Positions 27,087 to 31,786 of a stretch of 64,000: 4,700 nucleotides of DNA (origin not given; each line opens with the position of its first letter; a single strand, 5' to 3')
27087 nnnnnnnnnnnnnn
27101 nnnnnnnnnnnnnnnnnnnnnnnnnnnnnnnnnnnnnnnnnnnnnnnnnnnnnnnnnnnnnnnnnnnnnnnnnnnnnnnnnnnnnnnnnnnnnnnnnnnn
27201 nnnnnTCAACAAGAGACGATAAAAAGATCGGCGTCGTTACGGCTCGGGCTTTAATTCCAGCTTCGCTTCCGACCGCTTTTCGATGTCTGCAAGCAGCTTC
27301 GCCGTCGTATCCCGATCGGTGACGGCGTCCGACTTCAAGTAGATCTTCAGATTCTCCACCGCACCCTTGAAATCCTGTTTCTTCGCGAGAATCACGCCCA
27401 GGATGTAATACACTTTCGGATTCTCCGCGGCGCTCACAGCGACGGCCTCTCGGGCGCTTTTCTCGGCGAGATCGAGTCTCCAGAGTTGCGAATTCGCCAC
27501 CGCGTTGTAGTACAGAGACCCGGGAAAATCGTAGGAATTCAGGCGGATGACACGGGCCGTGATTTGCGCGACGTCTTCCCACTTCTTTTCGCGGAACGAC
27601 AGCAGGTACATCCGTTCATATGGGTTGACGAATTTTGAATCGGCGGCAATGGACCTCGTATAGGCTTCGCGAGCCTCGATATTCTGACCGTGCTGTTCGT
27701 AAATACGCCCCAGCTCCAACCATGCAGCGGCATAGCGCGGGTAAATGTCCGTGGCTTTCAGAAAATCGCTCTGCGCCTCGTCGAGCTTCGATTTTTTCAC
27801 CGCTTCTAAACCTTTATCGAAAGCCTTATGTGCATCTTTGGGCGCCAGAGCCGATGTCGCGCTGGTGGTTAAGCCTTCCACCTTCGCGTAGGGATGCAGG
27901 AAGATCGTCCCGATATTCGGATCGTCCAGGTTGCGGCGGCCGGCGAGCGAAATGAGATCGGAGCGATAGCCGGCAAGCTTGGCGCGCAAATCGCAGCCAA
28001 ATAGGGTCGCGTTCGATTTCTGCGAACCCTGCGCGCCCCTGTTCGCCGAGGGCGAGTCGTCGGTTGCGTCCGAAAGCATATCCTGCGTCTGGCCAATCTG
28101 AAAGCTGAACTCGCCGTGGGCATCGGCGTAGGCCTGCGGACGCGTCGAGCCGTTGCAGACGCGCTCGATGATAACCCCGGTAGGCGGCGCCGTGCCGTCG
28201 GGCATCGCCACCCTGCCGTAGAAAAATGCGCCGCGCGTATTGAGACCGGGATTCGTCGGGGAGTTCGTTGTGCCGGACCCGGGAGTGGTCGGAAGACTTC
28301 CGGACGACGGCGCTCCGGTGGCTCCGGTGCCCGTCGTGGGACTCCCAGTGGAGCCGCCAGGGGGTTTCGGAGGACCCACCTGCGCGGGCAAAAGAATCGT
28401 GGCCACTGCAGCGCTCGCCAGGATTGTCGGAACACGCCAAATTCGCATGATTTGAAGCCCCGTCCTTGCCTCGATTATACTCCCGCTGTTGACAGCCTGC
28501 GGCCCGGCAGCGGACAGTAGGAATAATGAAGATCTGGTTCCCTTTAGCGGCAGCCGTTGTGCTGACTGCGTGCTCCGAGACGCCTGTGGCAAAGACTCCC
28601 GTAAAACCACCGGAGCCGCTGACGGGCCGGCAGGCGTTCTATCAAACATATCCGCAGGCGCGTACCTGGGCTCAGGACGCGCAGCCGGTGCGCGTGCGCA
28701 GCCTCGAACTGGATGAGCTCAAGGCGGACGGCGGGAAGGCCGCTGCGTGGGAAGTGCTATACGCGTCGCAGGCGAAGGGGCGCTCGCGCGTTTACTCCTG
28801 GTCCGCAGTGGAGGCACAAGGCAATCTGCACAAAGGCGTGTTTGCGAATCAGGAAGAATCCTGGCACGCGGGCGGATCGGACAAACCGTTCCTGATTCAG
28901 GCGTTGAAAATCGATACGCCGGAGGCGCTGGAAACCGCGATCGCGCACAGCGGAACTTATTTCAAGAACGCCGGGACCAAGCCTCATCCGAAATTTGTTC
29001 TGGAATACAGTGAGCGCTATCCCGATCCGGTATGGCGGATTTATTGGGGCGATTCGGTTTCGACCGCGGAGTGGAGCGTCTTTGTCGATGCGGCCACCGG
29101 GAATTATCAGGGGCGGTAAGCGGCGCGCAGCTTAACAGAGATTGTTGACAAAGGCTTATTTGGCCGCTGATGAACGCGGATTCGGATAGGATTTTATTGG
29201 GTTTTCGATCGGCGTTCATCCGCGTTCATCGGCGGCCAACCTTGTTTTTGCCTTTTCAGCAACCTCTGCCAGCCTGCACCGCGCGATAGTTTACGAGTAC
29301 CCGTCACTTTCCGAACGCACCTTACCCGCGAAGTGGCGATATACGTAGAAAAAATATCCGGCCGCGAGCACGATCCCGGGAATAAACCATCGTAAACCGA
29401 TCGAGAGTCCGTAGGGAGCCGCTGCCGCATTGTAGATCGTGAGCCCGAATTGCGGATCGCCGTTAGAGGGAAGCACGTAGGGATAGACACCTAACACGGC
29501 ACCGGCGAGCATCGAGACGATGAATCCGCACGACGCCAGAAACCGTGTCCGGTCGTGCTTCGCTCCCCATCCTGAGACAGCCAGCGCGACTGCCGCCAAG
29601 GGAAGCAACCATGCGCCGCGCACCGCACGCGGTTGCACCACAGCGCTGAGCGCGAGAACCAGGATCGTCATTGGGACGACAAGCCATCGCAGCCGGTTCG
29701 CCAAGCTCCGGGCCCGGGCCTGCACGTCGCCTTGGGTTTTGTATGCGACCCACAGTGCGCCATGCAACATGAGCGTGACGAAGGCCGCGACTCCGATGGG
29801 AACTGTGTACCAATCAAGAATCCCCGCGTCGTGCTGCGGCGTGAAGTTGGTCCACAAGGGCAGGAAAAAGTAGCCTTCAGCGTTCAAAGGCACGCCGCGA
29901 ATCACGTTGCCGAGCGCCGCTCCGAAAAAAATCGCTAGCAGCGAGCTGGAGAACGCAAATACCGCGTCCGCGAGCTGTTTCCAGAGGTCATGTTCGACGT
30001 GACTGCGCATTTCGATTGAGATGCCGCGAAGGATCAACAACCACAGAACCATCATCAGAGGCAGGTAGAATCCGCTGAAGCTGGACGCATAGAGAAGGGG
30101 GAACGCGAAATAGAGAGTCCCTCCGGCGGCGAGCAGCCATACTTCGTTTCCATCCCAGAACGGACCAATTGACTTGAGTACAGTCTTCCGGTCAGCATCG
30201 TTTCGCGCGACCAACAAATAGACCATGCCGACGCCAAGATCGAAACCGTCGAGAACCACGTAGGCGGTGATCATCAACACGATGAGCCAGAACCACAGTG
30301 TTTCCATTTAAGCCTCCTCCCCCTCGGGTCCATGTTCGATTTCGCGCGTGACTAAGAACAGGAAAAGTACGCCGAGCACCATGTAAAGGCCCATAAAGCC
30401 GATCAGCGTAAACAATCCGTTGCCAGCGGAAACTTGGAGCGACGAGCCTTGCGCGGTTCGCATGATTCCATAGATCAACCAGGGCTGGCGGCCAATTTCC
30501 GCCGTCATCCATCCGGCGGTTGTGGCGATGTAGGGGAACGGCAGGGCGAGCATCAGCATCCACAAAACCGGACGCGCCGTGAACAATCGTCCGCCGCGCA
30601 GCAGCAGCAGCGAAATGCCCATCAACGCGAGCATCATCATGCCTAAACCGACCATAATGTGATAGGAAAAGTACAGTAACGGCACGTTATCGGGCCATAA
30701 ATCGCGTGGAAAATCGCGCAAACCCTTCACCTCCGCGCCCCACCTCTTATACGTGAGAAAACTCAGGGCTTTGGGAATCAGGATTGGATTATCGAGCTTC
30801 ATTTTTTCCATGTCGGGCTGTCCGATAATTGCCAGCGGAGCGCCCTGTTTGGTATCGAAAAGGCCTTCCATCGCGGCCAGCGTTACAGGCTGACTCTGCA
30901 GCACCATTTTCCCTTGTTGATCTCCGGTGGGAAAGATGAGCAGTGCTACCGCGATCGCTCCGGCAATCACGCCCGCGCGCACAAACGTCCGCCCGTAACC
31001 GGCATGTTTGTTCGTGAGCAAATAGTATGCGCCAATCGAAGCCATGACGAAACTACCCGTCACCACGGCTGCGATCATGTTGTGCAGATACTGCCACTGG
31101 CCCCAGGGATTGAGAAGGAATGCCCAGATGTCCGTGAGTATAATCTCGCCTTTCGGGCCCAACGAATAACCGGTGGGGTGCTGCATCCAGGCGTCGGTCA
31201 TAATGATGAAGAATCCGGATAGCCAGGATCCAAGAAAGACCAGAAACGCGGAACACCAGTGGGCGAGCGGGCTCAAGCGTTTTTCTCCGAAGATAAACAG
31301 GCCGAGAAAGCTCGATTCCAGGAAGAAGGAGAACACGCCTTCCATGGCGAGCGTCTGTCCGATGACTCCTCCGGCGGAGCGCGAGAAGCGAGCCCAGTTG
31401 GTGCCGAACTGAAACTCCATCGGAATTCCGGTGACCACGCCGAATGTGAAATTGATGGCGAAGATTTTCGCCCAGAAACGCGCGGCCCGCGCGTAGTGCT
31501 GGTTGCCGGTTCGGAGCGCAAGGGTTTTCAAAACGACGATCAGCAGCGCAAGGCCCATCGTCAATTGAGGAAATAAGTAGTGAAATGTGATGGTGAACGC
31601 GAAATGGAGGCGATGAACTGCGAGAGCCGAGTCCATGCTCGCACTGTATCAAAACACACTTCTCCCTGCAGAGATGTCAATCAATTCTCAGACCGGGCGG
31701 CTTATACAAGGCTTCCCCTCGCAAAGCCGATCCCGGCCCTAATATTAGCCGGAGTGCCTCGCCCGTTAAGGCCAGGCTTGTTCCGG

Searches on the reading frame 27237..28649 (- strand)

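Call 18: search_protein_families(library=pfam, proteins=[window:27237-28649:-], max_evalue=0.001)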
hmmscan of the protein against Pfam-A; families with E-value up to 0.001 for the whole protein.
window:27237-28649:- (470 aa): 7 families
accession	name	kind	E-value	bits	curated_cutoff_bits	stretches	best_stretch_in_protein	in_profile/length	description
PF13432.12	TPR_16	-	1.1e-11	45.4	32.7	1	277-338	1-62/65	Tetratricopeptide repeat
PF07719.23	TPR_2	-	4.6e-11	42.4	27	1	307-337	1-31/34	Tetratricopeptide repeat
PF00515.34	TPR_1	-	5.1e-08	32.9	27.8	0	307-339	1-33/34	Tetratricopeptide repeat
PF13181.12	TPR_8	-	1.1e-07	31.9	25.7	0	307-339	1-33/34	Tetratricopeptide repeat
PF13431.12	TPR_17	-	1.2e-07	31.9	24.4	1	296-328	2-34/34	Tetratricopeptide repeat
PF13414.12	TPR_11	-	1.7e-05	24.9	26.8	0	283-321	4-42/42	TPR repeat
PF14559.12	TPR_19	-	0.00013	22.7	25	0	286-337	4-55/68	Tetratricopeptide repeat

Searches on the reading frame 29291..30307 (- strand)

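Call 18: search_protein_families(library=pfam, proteins=[window:29291-30307:-], max_evalue=0.001)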
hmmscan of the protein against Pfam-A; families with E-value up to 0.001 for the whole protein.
window:29291-30307:- (338 aa): 1 family
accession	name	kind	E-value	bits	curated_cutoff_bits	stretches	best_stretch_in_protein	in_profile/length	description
PF02322.20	Cyt_bd_oxida_II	-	4.7e-84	282.8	35.6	1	1-326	1-302/302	Cytochrome bd terminal oxidase subunit II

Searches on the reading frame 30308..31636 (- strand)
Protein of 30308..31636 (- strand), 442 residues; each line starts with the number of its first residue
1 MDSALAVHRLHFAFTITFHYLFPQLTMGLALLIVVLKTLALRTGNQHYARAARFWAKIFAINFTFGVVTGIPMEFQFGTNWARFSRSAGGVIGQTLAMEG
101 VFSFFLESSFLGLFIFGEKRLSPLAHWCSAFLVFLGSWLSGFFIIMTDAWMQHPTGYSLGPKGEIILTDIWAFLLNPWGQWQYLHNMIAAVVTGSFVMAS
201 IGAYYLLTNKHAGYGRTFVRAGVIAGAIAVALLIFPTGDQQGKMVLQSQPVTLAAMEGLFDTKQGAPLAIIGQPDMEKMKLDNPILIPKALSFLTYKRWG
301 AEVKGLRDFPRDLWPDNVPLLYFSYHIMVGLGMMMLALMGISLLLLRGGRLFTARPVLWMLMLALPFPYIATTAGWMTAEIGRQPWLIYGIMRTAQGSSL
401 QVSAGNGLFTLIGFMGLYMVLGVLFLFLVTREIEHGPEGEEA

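Call 18: search_protein_families(library=pfam, proteins=[window:30308-31636:-], max_evalue=0.001)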
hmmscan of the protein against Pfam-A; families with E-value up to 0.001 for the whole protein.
window:30308-31636:- (442 aa): 1 family
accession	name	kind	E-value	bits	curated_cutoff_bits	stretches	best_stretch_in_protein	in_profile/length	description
PF01654.22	Cyt_bd_oxida_I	-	9.9e-149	495.9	26.2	1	9-437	3-418/418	Cytochrome bd terminal oxidase subunit I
